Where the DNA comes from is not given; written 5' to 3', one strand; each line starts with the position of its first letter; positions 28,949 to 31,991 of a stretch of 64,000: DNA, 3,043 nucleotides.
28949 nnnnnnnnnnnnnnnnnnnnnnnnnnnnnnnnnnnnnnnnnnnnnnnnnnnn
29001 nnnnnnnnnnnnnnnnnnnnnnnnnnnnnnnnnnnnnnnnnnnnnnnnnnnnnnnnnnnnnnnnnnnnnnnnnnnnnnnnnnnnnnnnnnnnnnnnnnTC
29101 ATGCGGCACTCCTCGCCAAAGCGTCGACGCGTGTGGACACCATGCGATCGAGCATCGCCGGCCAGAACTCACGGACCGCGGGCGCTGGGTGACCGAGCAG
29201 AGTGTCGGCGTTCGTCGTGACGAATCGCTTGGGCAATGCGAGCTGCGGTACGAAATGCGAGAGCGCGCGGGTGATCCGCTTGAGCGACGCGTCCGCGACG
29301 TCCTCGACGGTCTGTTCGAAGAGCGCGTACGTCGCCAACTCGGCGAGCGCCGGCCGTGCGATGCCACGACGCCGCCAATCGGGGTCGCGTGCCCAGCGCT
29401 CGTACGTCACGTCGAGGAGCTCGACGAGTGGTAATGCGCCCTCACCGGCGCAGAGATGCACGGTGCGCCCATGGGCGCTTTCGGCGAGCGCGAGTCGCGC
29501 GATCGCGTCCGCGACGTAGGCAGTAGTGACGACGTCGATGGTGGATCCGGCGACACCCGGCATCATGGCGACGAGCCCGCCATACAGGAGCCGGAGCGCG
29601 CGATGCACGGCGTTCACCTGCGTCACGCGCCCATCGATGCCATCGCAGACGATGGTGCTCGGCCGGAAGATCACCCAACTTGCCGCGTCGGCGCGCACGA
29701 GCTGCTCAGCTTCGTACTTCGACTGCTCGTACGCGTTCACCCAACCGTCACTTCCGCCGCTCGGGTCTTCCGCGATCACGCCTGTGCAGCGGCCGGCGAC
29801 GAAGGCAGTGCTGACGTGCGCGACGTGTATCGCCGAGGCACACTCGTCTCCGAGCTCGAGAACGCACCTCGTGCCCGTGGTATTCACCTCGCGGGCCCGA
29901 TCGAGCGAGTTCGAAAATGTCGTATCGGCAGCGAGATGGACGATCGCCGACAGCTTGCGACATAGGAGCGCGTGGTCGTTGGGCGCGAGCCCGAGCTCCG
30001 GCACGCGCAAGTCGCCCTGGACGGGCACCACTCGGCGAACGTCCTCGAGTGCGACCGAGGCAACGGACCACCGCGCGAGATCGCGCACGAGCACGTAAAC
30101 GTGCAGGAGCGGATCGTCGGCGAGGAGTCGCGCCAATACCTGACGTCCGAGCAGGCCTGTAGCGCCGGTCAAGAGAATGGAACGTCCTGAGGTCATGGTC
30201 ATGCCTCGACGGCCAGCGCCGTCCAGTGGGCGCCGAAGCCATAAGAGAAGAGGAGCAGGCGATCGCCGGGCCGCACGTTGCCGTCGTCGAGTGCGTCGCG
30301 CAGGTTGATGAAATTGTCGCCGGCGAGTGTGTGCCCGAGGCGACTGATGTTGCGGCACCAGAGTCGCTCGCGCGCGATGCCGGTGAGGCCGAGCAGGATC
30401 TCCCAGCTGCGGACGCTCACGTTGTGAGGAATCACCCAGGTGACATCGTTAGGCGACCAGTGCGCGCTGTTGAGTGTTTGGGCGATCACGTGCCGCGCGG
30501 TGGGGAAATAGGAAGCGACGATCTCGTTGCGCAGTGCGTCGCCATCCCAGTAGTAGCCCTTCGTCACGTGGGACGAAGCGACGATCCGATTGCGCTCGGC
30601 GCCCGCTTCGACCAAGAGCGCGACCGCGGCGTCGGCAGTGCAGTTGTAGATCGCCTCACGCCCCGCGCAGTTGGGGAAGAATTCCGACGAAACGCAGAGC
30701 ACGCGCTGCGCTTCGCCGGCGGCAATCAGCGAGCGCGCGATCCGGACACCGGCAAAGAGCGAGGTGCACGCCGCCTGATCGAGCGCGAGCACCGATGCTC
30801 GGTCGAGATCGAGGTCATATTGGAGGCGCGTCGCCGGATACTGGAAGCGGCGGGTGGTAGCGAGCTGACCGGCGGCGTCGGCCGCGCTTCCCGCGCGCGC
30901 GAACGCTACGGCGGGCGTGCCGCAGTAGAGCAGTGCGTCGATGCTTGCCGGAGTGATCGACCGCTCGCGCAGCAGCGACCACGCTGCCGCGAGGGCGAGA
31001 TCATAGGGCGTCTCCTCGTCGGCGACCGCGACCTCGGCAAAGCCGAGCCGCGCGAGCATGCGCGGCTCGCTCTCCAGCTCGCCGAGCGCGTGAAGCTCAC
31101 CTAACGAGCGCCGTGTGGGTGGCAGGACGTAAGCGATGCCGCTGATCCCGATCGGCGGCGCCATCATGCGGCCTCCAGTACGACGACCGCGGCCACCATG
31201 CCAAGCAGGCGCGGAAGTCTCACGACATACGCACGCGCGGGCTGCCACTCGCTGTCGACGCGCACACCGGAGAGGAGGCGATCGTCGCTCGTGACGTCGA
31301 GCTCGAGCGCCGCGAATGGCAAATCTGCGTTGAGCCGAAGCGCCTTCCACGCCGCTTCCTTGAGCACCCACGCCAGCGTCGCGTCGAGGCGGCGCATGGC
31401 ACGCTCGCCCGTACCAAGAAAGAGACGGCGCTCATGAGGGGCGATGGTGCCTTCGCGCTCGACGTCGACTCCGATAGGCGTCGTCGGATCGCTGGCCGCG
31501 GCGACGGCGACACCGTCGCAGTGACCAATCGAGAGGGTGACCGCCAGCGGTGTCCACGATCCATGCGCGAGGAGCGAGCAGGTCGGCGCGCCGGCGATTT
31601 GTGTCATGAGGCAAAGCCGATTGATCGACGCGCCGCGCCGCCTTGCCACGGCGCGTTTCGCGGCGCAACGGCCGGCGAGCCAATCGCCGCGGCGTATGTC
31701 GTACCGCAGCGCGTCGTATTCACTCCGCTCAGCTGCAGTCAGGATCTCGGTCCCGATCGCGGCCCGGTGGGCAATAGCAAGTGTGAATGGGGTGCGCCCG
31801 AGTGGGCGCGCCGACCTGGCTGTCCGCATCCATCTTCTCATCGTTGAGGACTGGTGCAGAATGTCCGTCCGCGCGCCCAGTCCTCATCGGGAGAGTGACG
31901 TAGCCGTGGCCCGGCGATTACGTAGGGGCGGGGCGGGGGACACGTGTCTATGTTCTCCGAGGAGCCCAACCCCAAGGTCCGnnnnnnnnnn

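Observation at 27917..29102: SerRS-like amino acid:[carrier protein] ligase paired with its own carrier protein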

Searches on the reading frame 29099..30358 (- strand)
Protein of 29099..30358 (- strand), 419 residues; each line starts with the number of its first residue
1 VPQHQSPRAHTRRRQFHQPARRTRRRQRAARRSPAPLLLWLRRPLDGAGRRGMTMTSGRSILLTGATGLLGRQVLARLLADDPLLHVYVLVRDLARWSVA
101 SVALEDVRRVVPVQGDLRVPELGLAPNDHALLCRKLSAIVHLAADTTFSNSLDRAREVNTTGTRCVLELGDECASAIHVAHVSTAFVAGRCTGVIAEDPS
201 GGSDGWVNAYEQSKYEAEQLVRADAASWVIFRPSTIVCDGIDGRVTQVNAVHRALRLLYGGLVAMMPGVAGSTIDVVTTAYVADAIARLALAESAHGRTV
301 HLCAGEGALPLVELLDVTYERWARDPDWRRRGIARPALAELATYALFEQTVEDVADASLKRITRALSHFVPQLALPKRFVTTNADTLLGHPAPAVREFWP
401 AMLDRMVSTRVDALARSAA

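Call 4: search_protein_families(library=pfam, proteins=[window:29099-30358:-], max_evalue=0.01)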
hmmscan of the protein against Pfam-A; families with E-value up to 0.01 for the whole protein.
window:29099-30358:- (419 aa): 6 families
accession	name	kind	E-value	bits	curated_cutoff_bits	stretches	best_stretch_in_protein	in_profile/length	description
PF07993.18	NAD_binding_4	-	3.5e-42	144.8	20.1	1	63-286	1-258/258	Male sterility protein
PF01370.27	Epimerase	-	5.3e-13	49.4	20.9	1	61-246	1-181/240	NAD dependent epimerase/dehydratase family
PF01073.25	3Beta_HSD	-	4.4e-09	36.2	22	1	63-223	2-159/280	3-beta hydroxysteroid dehydrogenase/isomerase family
PF04321.23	RmlD_sub_bind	-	1e-07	31.8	27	1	60-237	2-152/287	RmlD substrate binding domain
PF13460.12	NAD_binding_10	-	7.2e-07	29.7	27.2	1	65-239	1-149/184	NAD(P)H-binding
PF16363.11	GDP_Man_Dehyd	-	0.00023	21.2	27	1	62-224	1-167/332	GDP-mannose 4,6 dehydratase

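Call 5: search_protein_families(library=ncbifam, proteins=[window:29099-30358:-], max_evalue=0.01)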
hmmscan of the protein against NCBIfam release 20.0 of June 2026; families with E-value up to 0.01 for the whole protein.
window:29099-30358:- (419 aa): 11 families
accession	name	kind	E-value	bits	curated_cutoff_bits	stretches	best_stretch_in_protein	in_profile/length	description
NF005539.0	PRK07201.1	equivalog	9e-42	143.6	549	1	61-379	3-310/657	SDR family oxidoreductase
TIGR01746.1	Thioester-redct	subfamily_domain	5.7e-32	111.4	213.35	1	61-318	2-277/371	thioester reductase domain-containing protein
NF038078.1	NRPS_MxcG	equivalog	8e-14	49.9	2300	1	54-318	1078-1351/1442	myxochelin non-ribosomal peptide synthetase MxcG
TIGR03466.1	HpnA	hypoth_equivalog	2e-10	40.1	367.65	1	61-239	3-173/327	hopanoid-associated sugar epimerase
TIGR03443.1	alpha_am_amid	equivalog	4.4e-09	34.3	1030.1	1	53-293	967-1234/1390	L-aminoadipate-semialdehyde dehydrogenase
TIGR01181.1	dTDP_gluc_dehyt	equivalog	9e-07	28.3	365.1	1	61-227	2-168/321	dTDP-glucose 4,6-dehydratase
TIGR01214.1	rmlD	equivalog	1.1e-06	28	224.05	1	61-258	2-167/285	dTDP-4-dehydrorhamnose reductase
TIGR01179.1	galE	equivalog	3.2e-06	26.2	262.3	1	61-224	2-159/332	UDP-glucose 4-epimerase GalE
NF043036.1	ErythonDh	equivalog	9e-06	25.1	325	1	61-189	3-130/321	D-erythronate dehydrogenase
NF042423.1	oxyalk_red_Shew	equivalog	0.0014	17.7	580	1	59-258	9-196/331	2-alkyl-3-oxoalkanoate reductase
NF006118.0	PRK08264.1-4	subfamily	0.0051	16.3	279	0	57-118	4-61/244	SDR family oxidoreductase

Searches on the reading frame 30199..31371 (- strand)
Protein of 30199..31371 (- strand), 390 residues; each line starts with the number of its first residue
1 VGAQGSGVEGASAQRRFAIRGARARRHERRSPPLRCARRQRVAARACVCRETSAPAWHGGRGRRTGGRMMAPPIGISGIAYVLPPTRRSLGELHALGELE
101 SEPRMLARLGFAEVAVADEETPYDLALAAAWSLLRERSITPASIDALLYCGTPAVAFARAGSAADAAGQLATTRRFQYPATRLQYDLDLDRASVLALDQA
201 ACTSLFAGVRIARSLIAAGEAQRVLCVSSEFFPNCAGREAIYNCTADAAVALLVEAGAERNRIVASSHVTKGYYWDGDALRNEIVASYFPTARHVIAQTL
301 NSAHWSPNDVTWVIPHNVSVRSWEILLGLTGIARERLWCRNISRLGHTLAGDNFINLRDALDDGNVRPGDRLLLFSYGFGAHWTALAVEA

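Call 4: search_protein_families(library=pfam, proteins=[window:30199-31371:-], max_evalue=0.01)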
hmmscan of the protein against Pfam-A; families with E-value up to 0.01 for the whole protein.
window:30199-31371:- (390 aa): 2 families
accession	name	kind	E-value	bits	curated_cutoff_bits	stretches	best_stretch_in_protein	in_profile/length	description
PF08541.16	ACP_syn_III_C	-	1.3e-16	61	26.6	1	300-389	1-89/90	3-Oxoacyl-[acyl-carrier-protein (ACP)] synthase III C terminal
PF08545.16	ACP_syn_III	-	2.3e-08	34.2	24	1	199-271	4-79/80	3-Oxoacyl-[acyl-carrier-protein (ACP)] synthase III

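Call 5: search_protein_families(library=ncbifam, proteins=[window:30199-31371:-], max_evalue=0.01)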
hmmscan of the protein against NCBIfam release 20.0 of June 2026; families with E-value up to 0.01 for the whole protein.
window:30199-31371:- (390 aa): 9 families
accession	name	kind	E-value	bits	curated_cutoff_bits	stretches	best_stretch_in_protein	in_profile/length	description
NF006829.0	PRK09352.1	subfamily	3e-21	75.7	249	2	293-389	225-320/322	beta-ketoacyl-ACP synthase 3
TIGR00747.1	fabH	subfamily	5.6e-18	65.1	292.1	2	293-388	226-320/322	beta-ketoacyl-ACP synthase III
NF005308.0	PRK06840.1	equivalog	7.8e-17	61.3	315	2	73-273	4-191/339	3-oxoacyl-ACP synthase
NF003274.0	PRK04262.1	equivalog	6.3e-11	41.9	244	1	76-388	5-306/347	hydroxymethylglutaryl-CoA synthase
NF005541.0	PRK07204.1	equivalog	6.5e-11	42.2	402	2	76-270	7-185/329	beta-ketoacyl-ACP synthase III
NF006720.0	PRK09258.1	equivalog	5.3e-05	22.7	285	0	291-387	240-335/338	3-oxoacyl-ACP synthase III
TIGR00748.1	HMG_CoA_syn_Arc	equivalog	0.00012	21.5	353.35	1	123-388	51-305/345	hydroxymethylglutaryl-CoA synthase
NF004623.0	PRK05963.1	equivalog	0.00037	19.9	437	0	297-385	236-323/328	beta-ketoacyl-ACP synthase III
NF005293.2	PRK06816.1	subfamily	0.0014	17.7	450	1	291-375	273-361/378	StlD/DarB family beta-ketosynthase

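Call 25: search_solved_structures(query=window:30199-31167:-, max_evalue=0.001)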
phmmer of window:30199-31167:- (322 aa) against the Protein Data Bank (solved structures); distinct sequences matched with E-value up to 0.001: 40.
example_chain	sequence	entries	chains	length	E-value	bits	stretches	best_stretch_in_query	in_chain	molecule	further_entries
2ebd_A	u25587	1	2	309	7.5e-18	68.3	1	105-318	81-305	3-oxoacyl-[acyl-carrier-protein] synthase 3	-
4wzu_A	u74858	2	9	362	2.5e-12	50.1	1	205-317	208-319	3-oxoacyl-[acyl-carrier-protein] synthase 3 protein 2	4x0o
1ub7_A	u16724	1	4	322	8.4e-12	48.4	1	229-318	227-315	3-oxoacyl-[acyl-carrier protein] synthase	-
4x9k_A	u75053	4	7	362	2.7e-11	46.7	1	205-317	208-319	3-oxoacyl-[acyl-carrier-protein] synthase 3 protein 2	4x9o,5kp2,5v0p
8vdb_A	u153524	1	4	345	5.6e-11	45.7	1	103-320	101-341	Beta-ketoacyl-[acyl-carrier-protein] synthase III 2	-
6esz_A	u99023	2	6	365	6e-11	45.6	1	51-200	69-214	PqsC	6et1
4dfe_A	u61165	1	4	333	3.4e-10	43.1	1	14-319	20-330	3-oxoacyl-[acyl-carrier-protein] synthase 3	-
5dwz_C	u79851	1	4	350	5.8e-10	42.3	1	51-200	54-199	3-oxoacyl-[acyl-carrier-protein] synthase 3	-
6et0_A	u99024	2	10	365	6.8e-10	42.1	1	51-200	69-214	PqsC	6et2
6et3_A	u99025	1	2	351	8.5e-10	41.8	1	51-200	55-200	PqsC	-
8vd9_A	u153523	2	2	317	1.2e-08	38.1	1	114-320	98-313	Beta-ketoacyl-[acyl-carrier-protein] synthase III 1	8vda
4nhd_A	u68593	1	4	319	1.5e-08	37.7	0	213-318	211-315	3-oxoacyl-[acyl-carrier-protein] synthase 3 protein 1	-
1hn9_A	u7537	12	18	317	1.5e-07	34.4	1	214-318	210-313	BETA-KETOACYL-ACYL CARRIER PROTEIN SYNTHASE III | 3-oxoacyl-[acyl-carrier-protein] synthase III | 3-oxoacyl-[acyl-carrier-protein] synthase 3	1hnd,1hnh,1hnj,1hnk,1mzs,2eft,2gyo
6x7r_A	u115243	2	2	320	1.6e-07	34.3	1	214-318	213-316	3-oxoacyl-[acyl-carrier-protein] synthase 3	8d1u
1zow_A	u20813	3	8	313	1.6e-07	34.3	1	108-320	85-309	3-oxoacyl-[acyl-carrier-protein] synthase III | 3-oxoacyl-[acyl-carrier-protein] synthase 3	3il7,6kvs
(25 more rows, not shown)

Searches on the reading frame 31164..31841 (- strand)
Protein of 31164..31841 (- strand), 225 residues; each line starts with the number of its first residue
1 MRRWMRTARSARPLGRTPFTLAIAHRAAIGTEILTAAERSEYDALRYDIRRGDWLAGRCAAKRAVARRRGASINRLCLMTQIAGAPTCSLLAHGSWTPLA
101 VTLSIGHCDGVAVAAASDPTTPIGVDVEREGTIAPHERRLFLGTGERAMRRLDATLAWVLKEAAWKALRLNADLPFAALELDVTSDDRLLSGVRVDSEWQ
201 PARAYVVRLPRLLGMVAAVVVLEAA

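Call 4: search_protein_families(library=pfam, proteins=[window:31164-31841:-], max_evalue=0.01)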
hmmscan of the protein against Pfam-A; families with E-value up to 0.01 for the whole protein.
window:31164-31841:- (225 aa): 1 family
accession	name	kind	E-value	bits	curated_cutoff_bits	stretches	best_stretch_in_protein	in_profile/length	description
PF01648.25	ACPS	-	5.5e-06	26.8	25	1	122-189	1-84/111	4'-phosphopantetheinyl transferase superfamily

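Call 5: search_protein_families(library=ncbifam, proteins=[window:31164-31841:-], max_evalue=0.01)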
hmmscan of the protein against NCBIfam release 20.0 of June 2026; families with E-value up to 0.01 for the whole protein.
window:31164-31841:- (225 aa): 2 families
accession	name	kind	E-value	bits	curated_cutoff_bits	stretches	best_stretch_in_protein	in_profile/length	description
TIGR00556.1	pantethn_trn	domain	0.0012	19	45.35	0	20-75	16-70/128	phosphopantetheine--protein transferase domain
NF007604.0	PRK10251.1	equivalog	0.005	16.4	169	0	95-179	82-172/209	enterobactin synthase subunit EntD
